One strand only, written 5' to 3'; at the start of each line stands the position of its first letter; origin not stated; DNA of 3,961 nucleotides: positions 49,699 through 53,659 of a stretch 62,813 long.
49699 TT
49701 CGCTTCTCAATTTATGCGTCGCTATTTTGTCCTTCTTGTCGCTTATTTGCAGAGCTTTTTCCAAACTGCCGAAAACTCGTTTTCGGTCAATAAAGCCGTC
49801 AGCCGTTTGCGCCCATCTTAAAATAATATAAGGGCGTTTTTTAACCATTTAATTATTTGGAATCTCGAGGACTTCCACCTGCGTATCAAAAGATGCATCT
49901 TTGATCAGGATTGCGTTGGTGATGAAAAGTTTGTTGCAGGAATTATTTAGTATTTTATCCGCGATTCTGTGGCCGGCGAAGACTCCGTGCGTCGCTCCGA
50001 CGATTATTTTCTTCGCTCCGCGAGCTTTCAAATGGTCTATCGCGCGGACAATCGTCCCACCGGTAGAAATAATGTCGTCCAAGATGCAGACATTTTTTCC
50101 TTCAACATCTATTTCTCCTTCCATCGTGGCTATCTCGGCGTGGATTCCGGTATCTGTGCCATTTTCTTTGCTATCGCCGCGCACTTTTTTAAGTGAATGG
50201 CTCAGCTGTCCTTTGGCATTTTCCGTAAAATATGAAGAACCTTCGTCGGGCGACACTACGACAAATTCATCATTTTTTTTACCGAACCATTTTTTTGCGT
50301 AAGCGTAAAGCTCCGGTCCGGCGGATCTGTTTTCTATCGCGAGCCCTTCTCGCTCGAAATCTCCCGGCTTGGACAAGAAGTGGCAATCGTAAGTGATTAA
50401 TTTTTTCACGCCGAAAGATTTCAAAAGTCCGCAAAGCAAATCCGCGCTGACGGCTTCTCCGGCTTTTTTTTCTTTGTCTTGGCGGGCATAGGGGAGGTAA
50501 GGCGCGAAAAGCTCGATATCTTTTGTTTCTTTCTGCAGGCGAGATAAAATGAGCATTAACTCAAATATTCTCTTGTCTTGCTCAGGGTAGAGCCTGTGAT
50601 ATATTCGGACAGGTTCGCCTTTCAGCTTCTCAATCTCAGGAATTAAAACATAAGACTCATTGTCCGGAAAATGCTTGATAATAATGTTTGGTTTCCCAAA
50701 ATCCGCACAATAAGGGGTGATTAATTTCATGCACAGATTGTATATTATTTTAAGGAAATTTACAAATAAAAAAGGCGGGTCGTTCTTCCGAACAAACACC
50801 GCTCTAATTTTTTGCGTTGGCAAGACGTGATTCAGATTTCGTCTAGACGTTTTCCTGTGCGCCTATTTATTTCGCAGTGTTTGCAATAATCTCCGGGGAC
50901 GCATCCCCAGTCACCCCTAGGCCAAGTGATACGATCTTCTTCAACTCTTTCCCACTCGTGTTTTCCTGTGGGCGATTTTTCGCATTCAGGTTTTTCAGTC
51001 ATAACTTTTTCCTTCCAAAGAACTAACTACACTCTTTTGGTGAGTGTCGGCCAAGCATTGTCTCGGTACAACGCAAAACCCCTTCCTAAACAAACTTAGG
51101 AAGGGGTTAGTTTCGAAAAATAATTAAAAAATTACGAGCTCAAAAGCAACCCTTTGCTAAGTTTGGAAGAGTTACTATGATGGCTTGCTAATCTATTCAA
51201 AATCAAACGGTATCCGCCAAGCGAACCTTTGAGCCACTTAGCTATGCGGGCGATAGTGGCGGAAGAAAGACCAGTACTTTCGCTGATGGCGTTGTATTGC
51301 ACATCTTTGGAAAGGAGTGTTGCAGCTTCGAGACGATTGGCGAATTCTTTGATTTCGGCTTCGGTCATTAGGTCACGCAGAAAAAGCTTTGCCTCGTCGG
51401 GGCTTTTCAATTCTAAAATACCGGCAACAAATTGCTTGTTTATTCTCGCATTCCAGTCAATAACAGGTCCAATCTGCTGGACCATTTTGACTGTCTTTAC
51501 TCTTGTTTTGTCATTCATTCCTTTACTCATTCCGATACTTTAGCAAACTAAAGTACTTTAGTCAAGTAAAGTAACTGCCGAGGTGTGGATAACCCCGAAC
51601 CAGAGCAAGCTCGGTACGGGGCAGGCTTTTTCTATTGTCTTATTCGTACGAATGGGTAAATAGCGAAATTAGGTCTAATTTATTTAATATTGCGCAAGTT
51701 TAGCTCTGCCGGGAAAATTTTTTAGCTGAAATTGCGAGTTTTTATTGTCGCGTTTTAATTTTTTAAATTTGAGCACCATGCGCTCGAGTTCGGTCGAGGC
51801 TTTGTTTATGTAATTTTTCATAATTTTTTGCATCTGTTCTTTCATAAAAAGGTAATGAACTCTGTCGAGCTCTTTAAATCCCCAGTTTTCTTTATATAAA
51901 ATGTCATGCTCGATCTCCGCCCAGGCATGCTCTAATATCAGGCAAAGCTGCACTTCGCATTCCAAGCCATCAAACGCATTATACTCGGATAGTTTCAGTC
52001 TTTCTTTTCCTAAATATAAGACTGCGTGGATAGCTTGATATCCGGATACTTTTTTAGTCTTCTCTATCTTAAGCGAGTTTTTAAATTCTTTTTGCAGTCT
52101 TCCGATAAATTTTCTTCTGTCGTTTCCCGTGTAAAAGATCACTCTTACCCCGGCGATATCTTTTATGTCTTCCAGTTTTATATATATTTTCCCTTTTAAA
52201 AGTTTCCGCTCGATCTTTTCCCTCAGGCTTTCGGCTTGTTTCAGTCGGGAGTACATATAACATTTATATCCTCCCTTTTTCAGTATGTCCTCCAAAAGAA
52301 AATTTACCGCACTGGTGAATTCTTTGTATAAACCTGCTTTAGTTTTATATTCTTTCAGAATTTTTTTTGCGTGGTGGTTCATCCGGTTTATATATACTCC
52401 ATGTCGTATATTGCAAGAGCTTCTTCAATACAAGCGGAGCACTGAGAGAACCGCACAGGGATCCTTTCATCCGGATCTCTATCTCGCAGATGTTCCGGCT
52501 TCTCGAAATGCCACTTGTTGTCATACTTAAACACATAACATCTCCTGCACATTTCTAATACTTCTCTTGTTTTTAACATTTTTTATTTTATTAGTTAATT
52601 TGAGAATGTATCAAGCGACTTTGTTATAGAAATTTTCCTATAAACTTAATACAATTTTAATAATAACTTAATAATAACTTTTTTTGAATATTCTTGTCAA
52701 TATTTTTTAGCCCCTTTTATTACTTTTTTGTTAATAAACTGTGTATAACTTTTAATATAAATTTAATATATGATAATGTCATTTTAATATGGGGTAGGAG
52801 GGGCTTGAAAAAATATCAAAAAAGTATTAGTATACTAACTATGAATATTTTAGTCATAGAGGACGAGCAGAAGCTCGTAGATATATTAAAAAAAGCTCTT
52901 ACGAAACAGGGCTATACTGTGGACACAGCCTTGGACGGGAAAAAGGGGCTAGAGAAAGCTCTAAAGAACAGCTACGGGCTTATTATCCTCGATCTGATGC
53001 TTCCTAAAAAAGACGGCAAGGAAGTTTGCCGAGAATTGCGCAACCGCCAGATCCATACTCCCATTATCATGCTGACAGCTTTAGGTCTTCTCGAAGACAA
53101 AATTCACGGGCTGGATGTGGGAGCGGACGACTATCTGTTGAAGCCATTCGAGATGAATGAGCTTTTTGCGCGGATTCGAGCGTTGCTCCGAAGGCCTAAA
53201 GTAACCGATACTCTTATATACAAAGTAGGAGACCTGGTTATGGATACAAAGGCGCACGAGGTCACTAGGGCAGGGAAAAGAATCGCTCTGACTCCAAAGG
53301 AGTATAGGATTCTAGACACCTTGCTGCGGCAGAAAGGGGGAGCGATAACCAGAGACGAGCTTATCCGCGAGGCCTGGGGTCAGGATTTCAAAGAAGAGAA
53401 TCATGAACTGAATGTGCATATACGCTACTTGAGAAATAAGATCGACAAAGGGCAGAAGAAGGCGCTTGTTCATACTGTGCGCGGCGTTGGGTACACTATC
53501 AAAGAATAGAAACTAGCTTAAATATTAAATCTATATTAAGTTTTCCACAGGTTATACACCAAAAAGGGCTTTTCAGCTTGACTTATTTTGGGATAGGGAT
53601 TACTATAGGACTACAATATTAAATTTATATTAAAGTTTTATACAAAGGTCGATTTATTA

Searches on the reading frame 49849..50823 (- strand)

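Call 3: search_protein_families(library=pfam, proteins=[window:49849-50823:-], max_evalue=0.1)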
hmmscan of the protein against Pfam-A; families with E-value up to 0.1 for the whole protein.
window:49849-50823:- (324 aa): 5 families
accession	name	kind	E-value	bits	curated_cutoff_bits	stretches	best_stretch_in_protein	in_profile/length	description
PF00156.33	Pribosyltran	-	1.5e-15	57.3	26.3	1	173-279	12-124/158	Phosphoribosyl transferase domain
PF13793.12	Pribosyltran_N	-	8.8e-12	45.4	25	1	47-138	27-117/117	N-terminal domain of ribose phosphate pyrophosphokinase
PF14572.12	Pribosyl_synth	-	4.3e-09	37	27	1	239-305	80-145/184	Phosphoribosyl synthetase-associated domain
PF14681.12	UPRTase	-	0.00026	21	27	1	240-275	118-155/206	Uracil phosphoribosyltransferase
PF24390.1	PRTase-CE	-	0.086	13.1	27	0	227-302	94-166/253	PRTase-CE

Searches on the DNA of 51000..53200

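Call 63: search_rna_families(source=window, start=51000, end=53200, threshold=evalue, max_evalue=5)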
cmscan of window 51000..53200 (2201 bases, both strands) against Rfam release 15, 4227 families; matches with E-value up to 5: 6.
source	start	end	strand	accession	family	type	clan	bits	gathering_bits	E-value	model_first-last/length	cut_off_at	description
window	51073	51207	-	RF01470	rli38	Gene; sRNA;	-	28.5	49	0.27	1-150/150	no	Listeria sRNA rli38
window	51090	51166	-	RF03664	MIR6288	Gene; miRNA;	-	27.6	74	0.01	1-92/92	no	MIR6288 microRNA precursor family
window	51071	51174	-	RF00515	PyrR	Cis-reg;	-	26.4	54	0.65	1-115/115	no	PyrR binding site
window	51090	51169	-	RF00697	mir-186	Gene; miRNA;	-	19.7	70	1.7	1-82/82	no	mir-186 microRNA precursor family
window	51091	51163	-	RF00918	mir-872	Gene; miRNA;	-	19.6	75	1.2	1-81/81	no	mir-872 microRNA precursor family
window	51074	51109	-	RF01227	snoR83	Gene; snRNA; snoRNA; HACA-box;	-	19.2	40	2.1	73-108/129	no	Small nucleolar RNA snoR83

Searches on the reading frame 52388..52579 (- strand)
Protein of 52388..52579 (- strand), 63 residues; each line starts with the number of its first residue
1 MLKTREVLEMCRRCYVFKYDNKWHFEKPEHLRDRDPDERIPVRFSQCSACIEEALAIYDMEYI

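Call 3: search_protein_families(library=pfam, proteins=[window:52388-52579:-], max_evalue=0.1)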
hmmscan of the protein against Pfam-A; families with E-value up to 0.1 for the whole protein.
window:52388-52579:- (63 aa): 1 family
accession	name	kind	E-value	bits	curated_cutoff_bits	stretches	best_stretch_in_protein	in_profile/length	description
PF20126.4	TumE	-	0.036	14.5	23.4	1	15-53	37-75/81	Toxin TumE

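Call 4: search_protein_families(library=ncbifam, proteins=[window:52388-52579:-], max_evalue=0.1)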
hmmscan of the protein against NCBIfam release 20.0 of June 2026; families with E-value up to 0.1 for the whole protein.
window:52388-52579:- (63 aa): 0 families

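Call 5: search_protein_families(library=padloc, proteins=[window:52388-52579:-], max_evalue=0.1)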
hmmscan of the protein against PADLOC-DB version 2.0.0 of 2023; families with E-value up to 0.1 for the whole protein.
window:52388-52579:- (63 aa): 0 families

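Call 25: find_homologous_proteins(query=window:52388-52579:-, max_evalue=0.01)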
Query window:52388-52579:- (63 aa): 2 proteins with E <= 0.01 among 2 candidates.
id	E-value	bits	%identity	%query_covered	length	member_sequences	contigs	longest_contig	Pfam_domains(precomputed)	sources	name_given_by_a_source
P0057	2.3e-37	143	100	100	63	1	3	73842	-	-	-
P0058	1.1e-27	112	75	97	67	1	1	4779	-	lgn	-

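Call 36: search_protein_representatives(alignment_id=A3)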
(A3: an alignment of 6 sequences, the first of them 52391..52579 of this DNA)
Query: 6 sequences, 84 profile positions. Proteins with E-value up to 0.001 (for the whole library): 43; up to 1e-10: 30; up to 1e-30: 1. The best 43 are listed.
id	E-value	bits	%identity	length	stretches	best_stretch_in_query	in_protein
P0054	5.0e-36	138.5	-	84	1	1-84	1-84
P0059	1.6e-29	117.6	-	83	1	1-84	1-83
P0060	9.4e-27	108.8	-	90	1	5-83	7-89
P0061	1.0e-26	108.6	-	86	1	1-80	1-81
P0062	8.2e-24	99.3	-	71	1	25-83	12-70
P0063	3.0e-21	91.1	-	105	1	17-82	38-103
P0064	1.3e-20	89.1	-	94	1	13-78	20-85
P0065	4.3e-19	84.2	-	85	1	1-82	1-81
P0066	5.4e-19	83.9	-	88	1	1-81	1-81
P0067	1.3e-18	82.7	-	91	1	1-82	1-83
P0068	1.3e-17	79.5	-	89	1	6-79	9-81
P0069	2.9e-17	78.4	-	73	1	22-83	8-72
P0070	3.1e-17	78.3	-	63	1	31-77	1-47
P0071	1.4e-16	76.2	-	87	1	1-82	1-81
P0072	7.2e-16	73.9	-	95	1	2-78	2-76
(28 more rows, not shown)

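Call 39: predict_structure(alignment_id=A3)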
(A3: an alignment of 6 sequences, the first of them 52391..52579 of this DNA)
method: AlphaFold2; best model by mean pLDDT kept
length: 63 residues; sequences in the alignment: 6
mean_pLDDT: 80.8   pTM: 0.60
mean pLDDT of the five models: 80.8, 80.1, 74.5, 72.2, 72.2
residues with pLDDT >= 90: 16; 70-90: 39; 50-70: 5; < 50: 3
segments of 3 or more residues with pLDDT < 50: 1-3
pLDDT, mean of each block of 10 residues (from residue 1): 64 90 85 78 90 84 60
secondary structure, 60 per line:
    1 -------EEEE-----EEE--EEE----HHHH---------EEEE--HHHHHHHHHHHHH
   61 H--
elements in order: E8-11 E17-19 E22-24 H29-32 E42-45 H48-61

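Call 41: find_related_loci(query=A3, collection=metagenome_contigs, flank=3500)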
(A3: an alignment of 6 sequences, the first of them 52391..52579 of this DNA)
Query A3 (63 aa) in metagenome_contigs; peptide patterns used: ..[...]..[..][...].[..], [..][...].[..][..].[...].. (x = any residue, [..] = any of these).
197 stretches matched a pattern; 9 encode a relative of the query (tblastn E <= 1e-3); 9 distinct loci.
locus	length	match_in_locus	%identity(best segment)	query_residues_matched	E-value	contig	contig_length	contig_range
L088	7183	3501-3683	67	3-63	5e-29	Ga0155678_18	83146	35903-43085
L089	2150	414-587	69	6-63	2e-27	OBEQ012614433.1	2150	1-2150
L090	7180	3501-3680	62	4-63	7e-27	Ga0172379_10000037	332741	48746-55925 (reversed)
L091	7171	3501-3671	65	7-63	3e-26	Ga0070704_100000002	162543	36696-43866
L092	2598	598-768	65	7-63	3e-26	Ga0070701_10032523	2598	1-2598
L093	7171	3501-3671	65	6-62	1e-24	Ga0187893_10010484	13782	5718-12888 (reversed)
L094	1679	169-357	49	1-63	4e-20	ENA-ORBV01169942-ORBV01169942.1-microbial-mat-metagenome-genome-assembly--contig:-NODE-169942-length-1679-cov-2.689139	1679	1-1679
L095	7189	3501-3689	49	1-63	4e-20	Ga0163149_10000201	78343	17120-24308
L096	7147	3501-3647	50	7-56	2e-15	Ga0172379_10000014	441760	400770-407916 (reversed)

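Call 43: fold_search(model_id=the predicted structure, library=pdb)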
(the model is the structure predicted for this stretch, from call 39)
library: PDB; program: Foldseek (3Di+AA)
matches with E <= 10: 36; with E <= 0.001: 0
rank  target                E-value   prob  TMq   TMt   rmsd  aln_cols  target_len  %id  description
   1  4mtd_D                1.1e+00  0.28  0.40  0.18   5.7        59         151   19  Zinc Uptake Regulator Complexed With Zinc AND DNA (released 2014-11-05)
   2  7aoi_AE               1.2e+00  0.13  0.27  0.08   8.0        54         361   17  Trypanosoma brucei mitochondrial ribosome large subunit assembly intermediate (released 2020-12-02)
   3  6hix_AE               1.3e+00  0.12  0.25  0.08   7.6        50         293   16  Cryo-EM structure of the Trypanosoma brucei mitochondrial ribosome - This entry contains the large mitoribosomal subu (released 2018-09-26)
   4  4mtd_C                1.4e+00  0.25  0.40  0.18   5.7        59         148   19  Zinc Uptake Regulator Complexed With Zinc AND DNA (released 2014-11-05)
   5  4mtd_B                1.6e+00  0.23  0.40  0.18   5.6        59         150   19  Zinc Uptake Regulator Complexed With Zinc AND DNA (released 2014-11-05)
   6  4mtd_A                1.7e+00  0.21  0.40  0.18   5.6        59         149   19  Zinc Uptake Regulator Complexed With Zinc AND DNA (released 2014-11-05)
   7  9a4a_B                1.7e+00  0.16  0.38  0.17   7.2        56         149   14  Model of YLAN-FUR by crosslinking MS and deep learning (released 2024-09-18)
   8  2xig_B                2.0e+00  0.15  0.36  0.17   7.4        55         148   16  The structure of the Helicobacter pylori ferric uptake regulator Fur reveals three functional metal binding sites (released 2011-01-19)
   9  7ne9_CCC              2.0e+00  0.12  0.32  0.17   7.3        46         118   22  A single sensor controls large variations in zinc quotas in a marine cyanobacterium (released 2022-03-02)
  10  7aih_A                2.3e+00  0.09  0.27  0.07   8.0        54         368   13  The Large subunit of the Kinetoplastid mitochondrial ribosome (released 2021-04-28)
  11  9ire_B                2.4e+00  0.10  0.35  0.17  10.2        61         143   15  CRYSTAL STRUCTURE OF Bacillus cereus FERRIC UPTAKE REGULATOR (released 2025-07-23)
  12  7ne9_AAA              2.4e+00  0.08  0.28  0.15   8.4        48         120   21  A single sensor controls large variations in zinc quotas in a marine cyanobacterium (released 2022-03-02)
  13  7am2_A                2.8e+00  0.07  0.24  0.08   8.2        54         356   13  Intermediate assembly of the Large subunit from Leishmania major mitochondrial ribosome (released 2021-04-28)
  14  9ire_A                3.2e+00  0.12  0.39  0.18   7.5        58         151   16  CRYSTAL STRUCTURE OF Bacillus cereus FERRIC UPTAKE REGULATOR (released 2025-07-23)
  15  5nbc_D                3.7e+00  0.08  0.31  0.17   8.0        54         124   15  Structure of Prokaryotic Transcription Factors (released 2018-05-16)
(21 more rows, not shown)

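Call 89: search_solved_structures(query=A4, max_evalue=10)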
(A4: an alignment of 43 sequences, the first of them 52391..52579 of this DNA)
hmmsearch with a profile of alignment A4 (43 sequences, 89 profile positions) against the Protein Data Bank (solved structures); distinct sequences matched with E-value up to 10: 21.
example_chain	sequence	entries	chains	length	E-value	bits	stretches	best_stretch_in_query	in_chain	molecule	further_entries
9kmy_a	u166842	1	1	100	0.23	14.1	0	59-79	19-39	Small ribosomal subunit protein eS26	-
5a2q_a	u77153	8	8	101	0.24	14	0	59-79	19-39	RIBOSOMAL PROTEIN ES26 | Small ribosomal subunit protein eS26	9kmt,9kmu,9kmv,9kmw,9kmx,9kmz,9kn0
6gz3_Ba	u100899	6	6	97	0.35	13.5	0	59-79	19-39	ribosomal protein eS26 | 40S ribosomal protein S26 | Small ribosomal subunit protein eS26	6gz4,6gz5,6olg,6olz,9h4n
3jag_aa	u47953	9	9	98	0.36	13.4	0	59-79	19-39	eS26 | Ribosomal protein eS26 | 40S RIBOSOMAL PROTEIN ES26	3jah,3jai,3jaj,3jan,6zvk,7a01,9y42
8t4s_a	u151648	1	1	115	0.37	13.4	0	59-78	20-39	40S ribosomal protein S26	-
6xa1_Sa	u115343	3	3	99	0.37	13.4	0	59-79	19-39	40S ribosomal protein S26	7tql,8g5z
7qvp_Ra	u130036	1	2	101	0.39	13.3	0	59-79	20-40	40S ribosomal protein S26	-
11hg_UU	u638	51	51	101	0.4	13.3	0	59-79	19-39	eS26 | 40S ribosomal protein S26 | eS26 (S26)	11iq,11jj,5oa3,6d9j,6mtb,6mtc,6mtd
7k5i_a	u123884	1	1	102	0.4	13.3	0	59-79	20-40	40S ribosomal protein S26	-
6ole_Sa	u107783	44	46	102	0.41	13.2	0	59-79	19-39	40S ribosomal protein S26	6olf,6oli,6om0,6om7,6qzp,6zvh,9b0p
7oyc_a2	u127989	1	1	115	0.45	13.1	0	59-78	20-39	40S ribosomal protein S26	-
9y4g_Aa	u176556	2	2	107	0.49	13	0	59-79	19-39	40S ribosomal protein S26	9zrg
8q7z_AE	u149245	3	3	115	0.56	12.8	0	59-78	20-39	40S ribosomal protein S26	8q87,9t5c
7oya_a2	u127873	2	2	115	0.56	12.8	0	59-78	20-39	40S ribosomal protein S26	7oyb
9qwt_F3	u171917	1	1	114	0.6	12.7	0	59-78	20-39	Small ribosomal subunit protein eS26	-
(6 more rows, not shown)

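Call 96: search_protein_families(library=phrogs, proteins=[window:52388-52579:-], max_evalue=0.001)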
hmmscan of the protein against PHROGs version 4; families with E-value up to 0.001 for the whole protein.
window:52388-52579:- (63 aa): 0 families

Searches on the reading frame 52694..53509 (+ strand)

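Call 3: search_protein_families(library=pfam, proteins=[window:52694-53509:+], max_evalue=0.1)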
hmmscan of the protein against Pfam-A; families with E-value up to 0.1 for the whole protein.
window:52694-53509:+ (271 aa): 4 families
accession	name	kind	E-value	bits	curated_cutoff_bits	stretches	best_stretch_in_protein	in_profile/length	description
PF00072.30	Response_reg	-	8.8e-30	103.6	30.2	1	52-162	1-111/111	Response regulator receiver domain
PF00486.34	Trans_reg_C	-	1.4e-23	83.2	26.2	1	194-268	1-76/77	Transcriptional regulatory protein, C terminal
PF23198.2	PDE8A_N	-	6.9e-06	26.5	29.6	1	51-127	12-89/147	PDE8A-like, N-terminal domain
PF21695.3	GlnR_1st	-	0.035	14.5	27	1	69-163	19-109/111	Transcription regulator GlnR, N-terminal domain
